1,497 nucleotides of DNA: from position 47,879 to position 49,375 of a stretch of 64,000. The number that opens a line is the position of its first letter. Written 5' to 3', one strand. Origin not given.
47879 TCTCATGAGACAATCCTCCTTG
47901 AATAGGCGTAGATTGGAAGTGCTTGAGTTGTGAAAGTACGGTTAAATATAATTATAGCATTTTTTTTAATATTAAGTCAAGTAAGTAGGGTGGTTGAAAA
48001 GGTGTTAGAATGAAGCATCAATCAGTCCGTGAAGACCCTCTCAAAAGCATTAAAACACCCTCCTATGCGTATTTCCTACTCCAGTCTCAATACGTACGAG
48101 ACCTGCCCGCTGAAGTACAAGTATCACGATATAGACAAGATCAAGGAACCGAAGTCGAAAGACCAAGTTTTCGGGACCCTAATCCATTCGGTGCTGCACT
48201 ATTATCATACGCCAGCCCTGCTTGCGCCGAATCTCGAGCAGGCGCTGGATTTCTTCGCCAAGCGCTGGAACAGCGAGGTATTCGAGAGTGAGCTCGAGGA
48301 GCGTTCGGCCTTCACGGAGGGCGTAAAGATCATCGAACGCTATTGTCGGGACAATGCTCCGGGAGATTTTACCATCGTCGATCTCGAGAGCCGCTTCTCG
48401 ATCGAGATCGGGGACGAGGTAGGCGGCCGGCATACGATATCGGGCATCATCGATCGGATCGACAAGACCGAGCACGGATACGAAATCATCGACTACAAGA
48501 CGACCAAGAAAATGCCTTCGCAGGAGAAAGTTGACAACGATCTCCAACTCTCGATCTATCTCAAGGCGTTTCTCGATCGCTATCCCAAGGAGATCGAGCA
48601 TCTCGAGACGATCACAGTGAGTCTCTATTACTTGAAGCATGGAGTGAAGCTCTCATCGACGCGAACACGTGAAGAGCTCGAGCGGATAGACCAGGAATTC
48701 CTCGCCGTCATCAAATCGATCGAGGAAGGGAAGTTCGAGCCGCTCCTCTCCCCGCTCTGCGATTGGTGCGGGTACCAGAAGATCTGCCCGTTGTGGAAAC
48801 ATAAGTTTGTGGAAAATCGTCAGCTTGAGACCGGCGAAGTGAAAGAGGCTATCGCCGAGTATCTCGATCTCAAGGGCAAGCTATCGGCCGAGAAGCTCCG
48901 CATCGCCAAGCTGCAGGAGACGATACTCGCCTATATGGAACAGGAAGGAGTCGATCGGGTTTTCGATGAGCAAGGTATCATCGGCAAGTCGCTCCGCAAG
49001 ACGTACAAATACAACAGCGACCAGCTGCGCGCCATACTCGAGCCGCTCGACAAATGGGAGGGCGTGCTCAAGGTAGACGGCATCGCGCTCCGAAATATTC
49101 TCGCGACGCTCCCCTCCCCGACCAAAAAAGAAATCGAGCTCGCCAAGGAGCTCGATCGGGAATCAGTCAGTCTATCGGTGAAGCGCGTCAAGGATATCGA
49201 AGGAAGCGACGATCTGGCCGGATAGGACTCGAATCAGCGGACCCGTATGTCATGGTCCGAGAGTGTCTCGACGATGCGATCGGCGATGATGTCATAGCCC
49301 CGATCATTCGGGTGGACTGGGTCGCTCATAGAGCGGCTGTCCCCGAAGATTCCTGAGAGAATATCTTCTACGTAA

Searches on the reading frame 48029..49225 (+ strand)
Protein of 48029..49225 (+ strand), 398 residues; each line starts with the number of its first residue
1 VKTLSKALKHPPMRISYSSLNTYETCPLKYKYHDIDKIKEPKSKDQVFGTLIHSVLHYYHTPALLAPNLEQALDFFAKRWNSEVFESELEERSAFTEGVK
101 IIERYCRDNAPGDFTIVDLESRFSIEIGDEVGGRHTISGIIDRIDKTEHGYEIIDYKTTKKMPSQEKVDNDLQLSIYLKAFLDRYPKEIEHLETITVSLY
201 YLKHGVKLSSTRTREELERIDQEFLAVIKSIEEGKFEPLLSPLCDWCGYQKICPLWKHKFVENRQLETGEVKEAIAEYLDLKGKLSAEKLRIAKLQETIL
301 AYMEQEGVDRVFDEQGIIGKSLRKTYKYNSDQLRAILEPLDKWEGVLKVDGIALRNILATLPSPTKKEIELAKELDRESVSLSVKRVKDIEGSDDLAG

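Call 80: search_protein_families(library=pfam, proteins=[window:48029-49225:+], max_evalue=0.00001)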
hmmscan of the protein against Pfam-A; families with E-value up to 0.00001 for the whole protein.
window:48029-49225:+ (398 aa): 1 family
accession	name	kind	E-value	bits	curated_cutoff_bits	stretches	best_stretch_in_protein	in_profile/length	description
PF12705.13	PDDEXK_1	-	3.2e-40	139.1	22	1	14-254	1-247/247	PD-(D/E)XK nuclease superfamily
